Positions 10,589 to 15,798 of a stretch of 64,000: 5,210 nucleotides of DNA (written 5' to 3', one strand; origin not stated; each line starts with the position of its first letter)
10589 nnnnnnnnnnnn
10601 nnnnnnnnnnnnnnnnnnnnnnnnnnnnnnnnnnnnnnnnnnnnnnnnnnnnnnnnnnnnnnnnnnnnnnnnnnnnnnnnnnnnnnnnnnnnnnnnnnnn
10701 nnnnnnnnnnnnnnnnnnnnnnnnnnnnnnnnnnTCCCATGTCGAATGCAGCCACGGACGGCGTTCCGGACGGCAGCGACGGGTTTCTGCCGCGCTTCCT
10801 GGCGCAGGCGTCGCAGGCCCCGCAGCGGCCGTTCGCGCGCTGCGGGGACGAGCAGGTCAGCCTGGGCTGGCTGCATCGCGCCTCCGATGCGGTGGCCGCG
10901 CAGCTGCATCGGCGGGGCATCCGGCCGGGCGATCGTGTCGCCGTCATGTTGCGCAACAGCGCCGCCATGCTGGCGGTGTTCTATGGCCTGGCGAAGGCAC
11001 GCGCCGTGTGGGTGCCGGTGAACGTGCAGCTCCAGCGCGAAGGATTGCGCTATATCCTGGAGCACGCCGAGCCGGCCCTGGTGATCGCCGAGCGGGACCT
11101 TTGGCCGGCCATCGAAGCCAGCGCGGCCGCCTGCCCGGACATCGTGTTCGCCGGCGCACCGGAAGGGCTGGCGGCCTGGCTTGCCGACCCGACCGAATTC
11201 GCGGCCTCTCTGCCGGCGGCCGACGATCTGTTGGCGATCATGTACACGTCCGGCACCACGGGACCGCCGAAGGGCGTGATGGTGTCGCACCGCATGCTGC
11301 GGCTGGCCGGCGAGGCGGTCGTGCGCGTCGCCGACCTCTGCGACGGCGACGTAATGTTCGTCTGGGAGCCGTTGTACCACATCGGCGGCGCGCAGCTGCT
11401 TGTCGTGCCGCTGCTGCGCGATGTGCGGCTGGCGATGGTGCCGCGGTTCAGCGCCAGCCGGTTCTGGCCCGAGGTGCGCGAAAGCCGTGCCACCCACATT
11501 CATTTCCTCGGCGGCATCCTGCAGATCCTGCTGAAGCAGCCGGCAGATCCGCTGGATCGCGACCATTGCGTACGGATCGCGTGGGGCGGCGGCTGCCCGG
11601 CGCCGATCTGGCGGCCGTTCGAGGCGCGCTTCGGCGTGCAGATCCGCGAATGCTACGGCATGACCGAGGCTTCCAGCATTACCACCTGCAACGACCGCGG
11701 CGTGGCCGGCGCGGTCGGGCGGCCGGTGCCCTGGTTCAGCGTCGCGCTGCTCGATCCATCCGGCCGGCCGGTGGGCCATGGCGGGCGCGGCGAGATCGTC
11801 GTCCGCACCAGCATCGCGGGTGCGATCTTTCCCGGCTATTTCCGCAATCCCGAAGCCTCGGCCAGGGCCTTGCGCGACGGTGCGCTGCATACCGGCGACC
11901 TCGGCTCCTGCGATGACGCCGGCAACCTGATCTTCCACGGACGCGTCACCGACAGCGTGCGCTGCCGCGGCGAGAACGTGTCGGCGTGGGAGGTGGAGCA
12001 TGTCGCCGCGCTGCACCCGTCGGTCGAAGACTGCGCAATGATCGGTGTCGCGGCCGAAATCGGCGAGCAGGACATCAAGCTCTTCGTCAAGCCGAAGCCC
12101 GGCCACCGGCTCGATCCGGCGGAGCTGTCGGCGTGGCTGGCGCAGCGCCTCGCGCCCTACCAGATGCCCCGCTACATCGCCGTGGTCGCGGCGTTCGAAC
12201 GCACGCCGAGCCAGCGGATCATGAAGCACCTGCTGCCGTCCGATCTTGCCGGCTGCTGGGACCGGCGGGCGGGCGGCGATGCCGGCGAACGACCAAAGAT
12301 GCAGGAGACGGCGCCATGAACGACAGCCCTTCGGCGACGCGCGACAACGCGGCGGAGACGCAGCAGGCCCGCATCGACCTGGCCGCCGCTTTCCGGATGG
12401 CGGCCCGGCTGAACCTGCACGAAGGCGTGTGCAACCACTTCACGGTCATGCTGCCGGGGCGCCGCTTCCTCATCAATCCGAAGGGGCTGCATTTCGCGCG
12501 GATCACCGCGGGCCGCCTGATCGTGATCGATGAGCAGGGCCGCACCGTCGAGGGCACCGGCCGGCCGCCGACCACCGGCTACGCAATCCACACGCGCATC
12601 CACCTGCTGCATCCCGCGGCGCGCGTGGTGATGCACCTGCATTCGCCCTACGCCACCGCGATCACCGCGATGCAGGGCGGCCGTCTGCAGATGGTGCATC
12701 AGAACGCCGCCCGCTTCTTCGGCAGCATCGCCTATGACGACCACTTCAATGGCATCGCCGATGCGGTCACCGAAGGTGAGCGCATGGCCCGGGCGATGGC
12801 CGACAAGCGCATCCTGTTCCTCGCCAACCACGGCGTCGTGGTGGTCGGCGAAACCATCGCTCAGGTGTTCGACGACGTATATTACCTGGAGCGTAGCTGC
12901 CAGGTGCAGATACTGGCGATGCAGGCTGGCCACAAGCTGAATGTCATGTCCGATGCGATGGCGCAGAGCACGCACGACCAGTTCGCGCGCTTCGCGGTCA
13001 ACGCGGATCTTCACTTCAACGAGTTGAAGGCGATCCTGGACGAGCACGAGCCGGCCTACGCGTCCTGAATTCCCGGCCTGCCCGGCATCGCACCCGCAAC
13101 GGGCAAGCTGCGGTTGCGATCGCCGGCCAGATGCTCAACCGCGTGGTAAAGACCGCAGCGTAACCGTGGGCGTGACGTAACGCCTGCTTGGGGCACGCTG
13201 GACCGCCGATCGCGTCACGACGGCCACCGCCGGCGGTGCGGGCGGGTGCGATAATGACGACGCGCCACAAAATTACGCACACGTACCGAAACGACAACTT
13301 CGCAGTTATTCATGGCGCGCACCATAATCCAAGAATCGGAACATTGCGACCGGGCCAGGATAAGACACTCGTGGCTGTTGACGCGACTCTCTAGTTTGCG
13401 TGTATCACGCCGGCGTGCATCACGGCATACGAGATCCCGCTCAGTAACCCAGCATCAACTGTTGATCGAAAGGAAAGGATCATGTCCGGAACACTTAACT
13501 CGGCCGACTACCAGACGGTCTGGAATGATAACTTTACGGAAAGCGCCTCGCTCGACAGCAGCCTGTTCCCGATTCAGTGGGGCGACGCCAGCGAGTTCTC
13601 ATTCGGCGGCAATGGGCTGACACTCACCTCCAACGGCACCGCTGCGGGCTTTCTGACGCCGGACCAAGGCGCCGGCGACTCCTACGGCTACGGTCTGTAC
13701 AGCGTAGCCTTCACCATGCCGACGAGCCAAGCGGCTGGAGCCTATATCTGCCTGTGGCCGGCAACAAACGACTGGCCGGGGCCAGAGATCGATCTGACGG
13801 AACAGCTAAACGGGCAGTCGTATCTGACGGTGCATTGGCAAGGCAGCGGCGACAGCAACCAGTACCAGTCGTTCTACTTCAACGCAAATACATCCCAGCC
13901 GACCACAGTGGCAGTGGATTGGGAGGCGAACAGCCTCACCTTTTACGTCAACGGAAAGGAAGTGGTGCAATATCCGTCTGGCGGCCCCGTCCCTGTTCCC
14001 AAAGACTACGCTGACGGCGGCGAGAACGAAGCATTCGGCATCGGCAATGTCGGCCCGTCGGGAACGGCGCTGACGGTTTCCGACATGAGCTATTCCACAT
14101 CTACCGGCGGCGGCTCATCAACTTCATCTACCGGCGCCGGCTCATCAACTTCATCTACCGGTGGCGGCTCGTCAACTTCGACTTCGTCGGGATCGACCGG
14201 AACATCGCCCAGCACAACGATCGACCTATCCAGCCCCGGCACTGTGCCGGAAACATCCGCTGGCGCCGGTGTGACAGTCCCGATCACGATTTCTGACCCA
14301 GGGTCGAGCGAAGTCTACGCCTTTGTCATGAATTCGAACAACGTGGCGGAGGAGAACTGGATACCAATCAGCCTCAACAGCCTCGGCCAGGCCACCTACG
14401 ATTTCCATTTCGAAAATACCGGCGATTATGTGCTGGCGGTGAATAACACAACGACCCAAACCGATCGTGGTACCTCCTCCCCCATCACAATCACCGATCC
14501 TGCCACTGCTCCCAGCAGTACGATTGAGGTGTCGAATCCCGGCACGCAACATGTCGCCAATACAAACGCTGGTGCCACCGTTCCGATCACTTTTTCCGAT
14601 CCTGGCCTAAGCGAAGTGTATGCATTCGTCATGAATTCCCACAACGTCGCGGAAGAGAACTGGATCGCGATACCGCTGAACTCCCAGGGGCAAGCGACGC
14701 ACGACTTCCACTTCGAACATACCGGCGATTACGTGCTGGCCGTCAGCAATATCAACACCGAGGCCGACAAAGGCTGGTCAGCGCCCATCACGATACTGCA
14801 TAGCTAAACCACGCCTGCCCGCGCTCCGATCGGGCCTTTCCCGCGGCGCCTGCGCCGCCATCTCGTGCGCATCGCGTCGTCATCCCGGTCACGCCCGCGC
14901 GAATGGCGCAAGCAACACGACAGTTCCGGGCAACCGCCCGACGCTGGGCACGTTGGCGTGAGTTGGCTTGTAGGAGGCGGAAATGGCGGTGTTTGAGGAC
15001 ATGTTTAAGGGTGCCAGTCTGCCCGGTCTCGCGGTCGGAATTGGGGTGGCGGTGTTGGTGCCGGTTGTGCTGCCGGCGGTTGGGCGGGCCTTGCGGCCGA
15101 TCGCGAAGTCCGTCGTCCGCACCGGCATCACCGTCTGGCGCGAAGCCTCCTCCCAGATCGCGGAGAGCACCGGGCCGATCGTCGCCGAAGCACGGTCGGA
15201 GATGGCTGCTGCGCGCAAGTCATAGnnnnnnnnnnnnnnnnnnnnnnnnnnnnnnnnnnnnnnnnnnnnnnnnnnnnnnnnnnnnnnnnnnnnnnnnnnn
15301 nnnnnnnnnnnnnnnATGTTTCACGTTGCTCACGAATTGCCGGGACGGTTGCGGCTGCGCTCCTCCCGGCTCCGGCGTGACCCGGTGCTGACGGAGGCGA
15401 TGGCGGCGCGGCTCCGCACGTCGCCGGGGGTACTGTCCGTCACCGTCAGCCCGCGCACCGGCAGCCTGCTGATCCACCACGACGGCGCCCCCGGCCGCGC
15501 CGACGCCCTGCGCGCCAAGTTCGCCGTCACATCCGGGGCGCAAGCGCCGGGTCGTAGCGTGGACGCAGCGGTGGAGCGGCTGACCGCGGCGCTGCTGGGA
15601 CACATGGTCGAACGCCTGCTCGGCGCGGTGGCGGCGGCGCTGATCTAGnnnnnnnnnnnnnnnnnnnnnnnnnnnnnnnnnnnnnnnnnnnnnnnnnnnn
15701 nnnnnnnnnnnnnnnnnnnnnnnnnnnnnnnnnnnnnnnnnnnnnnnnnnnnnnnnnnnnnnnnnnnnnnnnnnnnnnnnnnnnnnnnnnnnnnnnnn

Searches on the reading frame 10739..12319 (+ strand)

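Call 64: search_protein_families(library=pfam, proteins=[window:10739-12319:+], max_evalue=0.001)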
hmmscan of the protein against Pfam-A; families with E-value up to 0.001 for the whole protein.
window:10739-12319:+ (526 aa): 2 families
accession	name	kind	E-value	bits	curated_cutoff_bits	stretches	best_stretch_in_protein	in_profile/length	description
PF00501.34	AMP-binding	-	1.4e-71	241.8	29.9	1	22-368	3-384/384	AMP-binding enzyme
PF13193.12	AMP-binding_C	-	1.7e-12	48.5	24.5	1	418-491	1-74/76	AMP-binding enzyme C-terminal domain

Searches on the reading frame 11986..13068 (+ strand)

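Call 64: search_protein_families(library=pfam, proteins=[window:11986-13068:+], max_evalue=0.001)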
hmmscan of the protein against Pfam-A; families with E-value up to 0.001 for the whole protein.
window:11986-13068:+ (360 aa): 1 family
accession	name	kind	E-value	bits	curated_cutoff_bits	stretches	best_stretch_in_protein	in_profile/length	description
PF00596.27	Aldolase_II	-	4.3e-46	157.6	22.2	1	131-309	2-183/183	Class II Aldolase and Adducin N-terminal domain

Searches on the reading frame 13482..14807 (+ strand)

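Call 7: search_protein_families(library=pfam, proteins=[window:13482-14807:+], max_evalue=0.01)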
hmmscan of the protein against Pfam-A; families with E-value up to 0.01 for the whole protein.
window:13482-14807:+ (441 aa): 3 families
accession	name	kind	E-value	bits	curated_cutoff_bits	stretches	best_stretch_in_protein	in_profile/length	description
PF00722.28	Glyco_hydro_16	-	7e-09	35.8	22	1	59-165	36-136/175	Glycosyl hydrolases family 16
PF07610.17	DUF1573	-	0.00014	22.3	26.1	0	302-328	17-43/98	Protein of unknown function (DUF1573)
PF13385.13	Laminin_G_3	-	0.0042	17.7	27.6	1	107-171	48-112/151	Concanavalin A-like lectin/glucanases superfamily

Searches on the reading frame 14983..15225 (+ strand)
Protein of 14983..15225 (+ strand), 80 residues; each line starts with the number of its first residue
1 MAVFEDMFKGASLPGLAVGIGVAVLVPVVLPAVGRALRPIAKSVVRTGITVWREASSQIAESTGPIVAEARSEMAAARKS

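Call 7: search_protein_families(library=pfam, proteins=[window:14983-15225:+], max_evalue=0.01)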
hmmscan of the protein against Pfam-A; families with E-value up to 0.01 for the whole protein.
window:14983-15225:+ (80 aa): 1 family
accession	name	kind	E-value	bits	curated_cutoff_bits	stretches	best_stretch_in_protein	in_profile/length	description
PF17195.9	DUF5132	-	1.2e-07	32.1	25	1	38-79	3-47/47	Protein of unknown function (DUF5132)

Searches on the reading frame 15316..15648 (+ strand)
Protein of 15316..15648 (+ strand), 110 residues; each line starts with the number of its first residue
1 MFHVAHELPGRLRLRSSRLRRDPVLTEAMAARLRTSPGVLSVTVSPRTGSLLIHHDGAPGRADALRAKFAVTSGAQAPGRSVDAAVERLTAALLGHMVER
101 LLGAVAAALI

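Call 7: search_protein_families(library=pfam, proteins=[window:15316-15648:+], max_evalue=0.01)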
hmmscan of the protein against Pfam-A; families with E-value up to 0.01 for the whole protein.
window:15316-15648:+ (110 aa): 1 family
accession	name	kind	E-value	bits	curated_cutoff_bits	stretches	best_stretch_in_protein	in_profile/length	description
PF19991.5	HMA_2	-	4.7e-08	33.6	30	1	2-56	8-62/154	Heavy metal associated domain 2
